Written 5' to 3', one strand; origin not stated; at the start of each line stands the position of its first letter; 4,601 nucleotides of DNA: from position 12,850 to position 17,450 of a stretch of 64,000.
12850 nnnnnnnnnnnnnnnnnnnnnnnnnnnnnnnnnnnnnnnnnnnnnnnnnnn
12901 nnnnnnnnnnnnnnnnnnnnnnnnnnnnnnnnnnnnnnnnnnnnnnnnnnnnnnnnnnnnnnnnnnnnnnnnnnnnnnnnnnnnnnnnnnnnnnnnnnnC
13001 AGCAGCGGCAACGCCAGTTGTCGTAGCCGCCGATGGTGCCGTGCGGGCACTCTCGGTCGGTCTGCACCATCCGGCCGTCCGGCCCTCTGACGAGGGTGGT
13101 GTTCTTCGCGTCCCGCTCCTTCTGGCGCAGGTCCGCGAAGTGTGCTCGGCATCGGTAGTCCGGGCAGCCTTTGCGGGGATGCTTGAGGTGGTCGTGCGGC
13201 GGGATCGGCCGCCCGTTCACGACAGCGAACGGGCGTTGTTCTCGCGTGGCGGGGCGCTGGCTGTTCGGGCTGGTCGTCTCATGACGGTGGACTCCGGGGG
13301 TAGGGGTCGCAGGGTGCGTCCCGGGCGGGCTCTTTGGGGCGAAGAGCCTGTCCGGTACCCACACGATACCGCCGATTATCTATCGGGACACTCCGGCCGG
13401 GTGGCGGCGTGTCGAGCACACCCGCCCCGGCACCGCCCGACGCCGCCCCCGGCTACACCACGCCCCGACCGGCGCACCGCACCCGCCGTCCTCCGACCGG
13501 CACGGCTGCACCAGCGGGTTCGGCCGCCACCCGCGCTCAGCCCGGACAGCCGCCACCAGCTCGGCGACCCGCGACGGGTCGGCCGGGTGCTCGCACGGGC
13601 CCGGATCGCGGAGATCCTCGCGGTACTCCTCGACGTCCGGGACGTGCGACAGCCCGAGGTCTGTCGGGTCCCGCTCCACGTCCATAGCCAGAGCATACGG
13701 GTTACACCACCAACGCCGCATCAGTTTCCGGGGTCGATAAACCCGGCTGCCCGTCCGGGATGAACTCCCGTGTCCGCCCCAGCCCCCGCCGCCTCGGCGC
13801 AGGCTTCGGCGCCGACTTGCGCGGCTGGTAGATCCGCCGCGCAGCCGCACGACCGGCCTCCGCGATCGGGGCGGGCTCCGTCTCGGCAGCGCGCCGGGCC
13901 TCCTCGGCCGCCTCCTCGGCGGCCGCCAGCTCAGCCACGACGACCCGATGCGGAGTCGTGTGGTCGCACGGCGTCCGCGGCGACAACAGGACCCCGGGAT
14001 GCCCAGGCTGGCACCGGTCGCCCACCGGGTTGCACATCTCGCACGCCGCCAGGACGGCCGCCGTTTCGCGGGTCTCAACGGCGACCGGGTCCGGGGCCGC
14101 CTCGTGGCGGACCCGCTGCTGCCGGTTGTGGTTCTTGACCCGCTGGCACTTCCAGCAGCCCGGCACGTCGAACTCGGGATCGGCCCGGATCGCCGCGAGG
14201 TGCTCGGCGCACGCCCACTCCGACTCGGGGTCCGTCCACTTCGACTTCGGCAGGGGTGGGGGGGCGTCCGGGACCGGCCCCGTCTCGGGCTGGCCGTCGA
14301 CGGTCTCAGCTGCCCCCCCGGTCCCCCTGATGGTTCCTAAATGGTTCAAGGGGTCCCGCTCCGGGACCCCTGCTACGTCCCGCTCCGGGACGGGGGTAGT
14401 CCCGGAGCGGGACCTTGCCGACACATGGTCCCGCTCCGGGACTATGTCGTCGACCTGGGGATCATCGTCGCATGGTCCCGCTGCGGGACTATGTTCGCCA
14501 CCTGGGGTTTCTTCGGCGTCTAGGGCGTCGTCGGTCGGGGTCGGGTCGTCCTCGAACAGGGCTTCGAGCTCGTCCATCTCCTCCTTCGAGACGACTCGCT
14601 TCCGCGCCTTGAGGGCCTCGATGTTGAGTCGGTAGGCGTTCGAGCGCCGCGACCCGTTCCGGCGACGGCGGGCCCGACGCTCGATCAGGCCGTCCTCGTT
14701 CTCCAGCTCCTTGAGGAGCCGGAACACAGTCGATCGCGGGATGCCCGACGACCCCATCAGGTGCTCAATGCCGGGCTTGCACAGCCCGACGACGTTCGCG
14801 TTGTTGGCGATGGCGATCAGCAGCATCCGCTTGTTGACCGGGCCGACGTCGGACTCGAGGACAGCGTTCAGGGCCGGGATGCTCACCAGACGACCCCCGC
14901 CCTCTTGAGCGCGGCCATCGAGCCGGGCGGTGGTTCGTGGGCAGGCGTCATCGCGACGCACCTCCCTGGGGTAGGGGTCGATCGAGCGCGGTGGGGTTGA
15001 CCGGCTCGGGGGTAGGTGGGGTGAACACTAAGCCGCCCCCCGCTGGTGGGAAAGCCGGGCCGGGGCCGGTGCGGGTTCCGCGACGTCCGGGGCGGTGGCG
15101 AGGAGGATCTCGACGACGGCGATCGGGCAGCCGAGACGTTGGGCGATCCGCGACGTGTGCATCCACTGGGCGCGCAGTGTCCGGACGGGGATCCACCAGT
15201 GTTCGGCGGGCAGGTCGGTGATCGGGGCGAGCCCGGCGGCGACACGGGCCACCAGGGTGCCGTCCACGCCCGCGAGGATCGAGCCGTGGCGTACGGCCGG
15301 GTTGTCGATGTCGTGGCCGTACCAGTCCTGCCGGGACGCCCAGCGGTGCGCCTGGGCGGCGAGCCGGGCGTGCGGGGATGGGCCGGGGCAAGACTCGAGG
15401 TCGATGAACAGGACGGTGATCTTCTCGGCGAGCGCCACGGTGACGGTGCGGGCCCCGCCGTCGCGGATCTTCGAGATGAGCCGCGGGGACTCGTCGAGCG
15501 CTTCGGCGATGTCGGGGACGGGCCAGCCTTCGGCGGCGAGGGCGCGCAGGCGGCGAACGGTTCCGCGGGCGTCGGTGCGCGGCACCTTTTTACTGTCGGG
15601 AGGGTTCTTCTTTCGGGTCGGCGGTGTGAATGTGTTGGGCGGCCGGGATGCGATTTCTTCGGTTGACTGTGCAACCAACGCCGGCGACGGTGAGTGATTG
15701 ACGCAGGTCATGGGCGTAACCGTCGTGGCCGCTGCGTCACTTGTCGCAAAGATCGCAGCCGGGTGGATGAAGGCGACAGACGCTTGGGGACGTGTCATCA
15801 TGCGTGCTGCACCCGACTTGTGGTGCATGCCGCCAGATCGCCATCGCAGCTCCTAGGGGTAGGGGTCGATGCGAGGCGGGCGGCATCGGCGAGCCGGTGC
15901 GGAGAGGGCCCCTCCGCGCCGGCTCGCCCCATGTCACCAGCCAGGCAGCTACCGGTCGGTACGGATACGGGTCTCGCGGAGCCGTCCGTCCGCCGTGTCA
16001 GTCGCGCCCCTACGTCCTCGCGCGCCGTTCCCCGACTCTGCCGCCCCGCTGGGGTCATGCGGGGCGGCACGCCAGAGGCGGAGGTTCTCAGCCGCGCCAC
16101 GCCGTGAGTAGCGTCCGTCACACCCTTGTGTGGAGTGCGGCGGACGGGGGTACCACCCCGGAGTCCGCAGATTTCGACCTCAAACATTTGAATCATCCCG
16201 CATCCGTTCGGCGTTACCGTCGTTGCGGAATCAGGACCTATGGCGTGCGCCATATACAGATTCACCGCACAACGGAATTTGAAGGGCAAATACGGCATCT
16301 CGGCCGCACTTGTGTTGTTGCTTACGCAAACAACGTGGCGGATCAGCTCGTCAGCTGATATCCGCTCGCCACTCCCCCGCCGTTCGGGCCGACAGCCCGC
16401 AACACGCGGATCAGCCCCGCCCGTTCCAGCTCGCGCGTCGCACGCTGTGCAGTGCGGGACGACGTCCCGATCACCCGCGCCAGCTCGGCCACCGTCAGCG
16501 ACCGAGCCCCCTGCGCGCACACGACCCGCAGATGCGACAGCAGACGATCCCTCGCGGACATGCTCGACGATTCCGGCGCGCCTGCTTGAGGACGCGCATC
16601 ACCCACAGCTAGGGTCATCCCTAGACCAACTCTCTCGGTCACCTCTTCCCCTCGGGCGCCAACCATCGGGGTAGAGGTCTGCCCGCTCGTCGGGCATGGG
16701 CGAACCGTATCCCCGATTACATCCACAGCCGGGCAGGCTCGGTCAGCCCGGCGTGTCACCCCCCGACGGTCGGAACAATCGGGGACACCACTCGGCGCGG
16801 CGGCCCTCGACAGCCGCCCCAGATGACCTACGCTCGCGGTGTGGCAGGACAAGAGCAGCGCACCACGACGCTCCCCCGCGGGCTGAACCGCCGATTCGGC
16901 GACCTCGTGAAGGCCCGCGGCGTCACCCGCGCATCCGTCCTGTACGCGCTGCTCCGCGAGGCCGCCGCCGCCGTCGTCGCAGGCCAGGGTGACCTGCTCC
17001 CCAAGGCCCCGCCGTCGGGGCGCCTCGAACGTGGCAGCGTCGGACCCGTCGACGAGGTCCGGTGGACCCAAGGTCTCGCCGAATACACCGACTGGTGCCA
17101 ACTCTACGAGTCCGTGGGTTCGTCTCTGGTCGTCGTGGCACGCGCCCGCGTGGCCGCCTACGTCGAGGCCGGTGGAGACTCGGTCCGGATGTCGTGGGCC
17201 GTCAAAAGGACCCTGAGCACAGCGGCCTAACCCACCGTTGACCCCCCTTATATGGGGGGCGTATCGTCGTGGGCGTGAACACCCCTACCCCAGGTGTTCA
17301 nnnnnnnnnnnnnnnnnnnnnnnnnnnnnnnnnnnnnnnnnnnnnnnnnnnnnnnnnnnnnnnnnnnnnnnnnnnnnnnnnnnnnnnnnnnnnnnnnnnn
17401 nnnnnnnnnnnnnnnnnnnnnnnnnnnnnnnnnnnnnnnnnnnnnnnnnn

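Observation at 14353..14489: Five 15-bp palindromic iterons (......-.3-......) inside the winged-helix rep-like gene: candidate origin of replication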

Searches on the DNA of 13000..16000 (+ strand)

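Call 10: search_dna_similar(query=window:13000-16000:+, collection=plasmids, mode=near)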
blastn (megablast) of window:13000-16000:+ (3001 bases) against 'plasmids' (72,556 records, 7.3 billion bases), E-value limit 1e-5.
No match.

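Call 11: search_dna_similar(query=window:13000-16000:+, collection=phages, mode=near)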
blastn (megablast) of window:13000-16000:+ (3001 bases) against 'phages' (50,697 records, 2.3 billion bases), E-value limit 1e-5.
No match.
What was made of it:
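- Tried and rejected: Near-identity searches: megablast of 13000-16000 against plasmids and against phages gave no match (calls 10, 11).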

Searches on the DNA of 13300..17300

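Call 83: search_rna_families(source=window, start=13300, end=17300, threshold=evalue, max_evalue=1)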
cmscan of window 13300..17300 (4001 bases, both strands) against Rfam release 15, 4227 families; matches with E-value up to 1: 4.
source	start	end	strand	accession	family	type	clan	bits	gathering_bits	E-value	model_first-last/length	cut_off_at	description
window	14343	14422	-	RF04029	mir-8521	Gene; miRNA;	-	30.8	80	0.00093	1-68/68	no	mir-8521 microRNA precursor family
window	14393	14445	+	RF04029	mir-8521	Gene; miRNA;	-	22.6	80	0.19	1-68/68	no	mir-8521 microRNA precursor family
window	15882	15934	-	RF03674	MIR5387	Gene; miRNA;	-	22.4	69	0.41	1-96/96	no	MIR5387 microRNA precursor family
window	15886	15931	+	RF03674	MIR5387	Gene; miRNA;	-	21.4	69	0.74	1-96/96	no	MIR5387 microRNA precursor family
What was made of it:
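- The only Rfam matches are sub-threshold miRNA hairpins: 30.8 bits against a gathering score of 80 (call 83).
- Tried and rejected: Rfam: only sub-threshold miRNA-hairpin matches caused by the palindromes (call 83).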

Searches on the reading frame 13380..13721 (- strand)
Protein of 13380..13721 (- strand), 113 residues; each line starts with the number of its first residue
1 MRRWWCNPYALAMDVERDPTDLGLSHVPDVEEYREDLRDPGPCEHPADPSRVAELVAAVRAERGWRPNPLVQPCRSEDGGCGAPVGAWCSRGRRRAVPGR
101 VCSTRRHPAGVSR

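Call 45: search_protein_families(library=phrogs, proteins=[window:13380-13721:-], max_evalue=0.001)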
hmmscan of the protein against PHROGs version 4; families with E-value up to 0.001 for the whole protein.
window:13380-13721:- (113 aa): 1 family
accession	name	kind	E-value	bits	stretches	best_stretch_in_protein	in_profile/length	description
phrog_34340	-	unknown function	0.00018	22.6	1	52-96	21-64/67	-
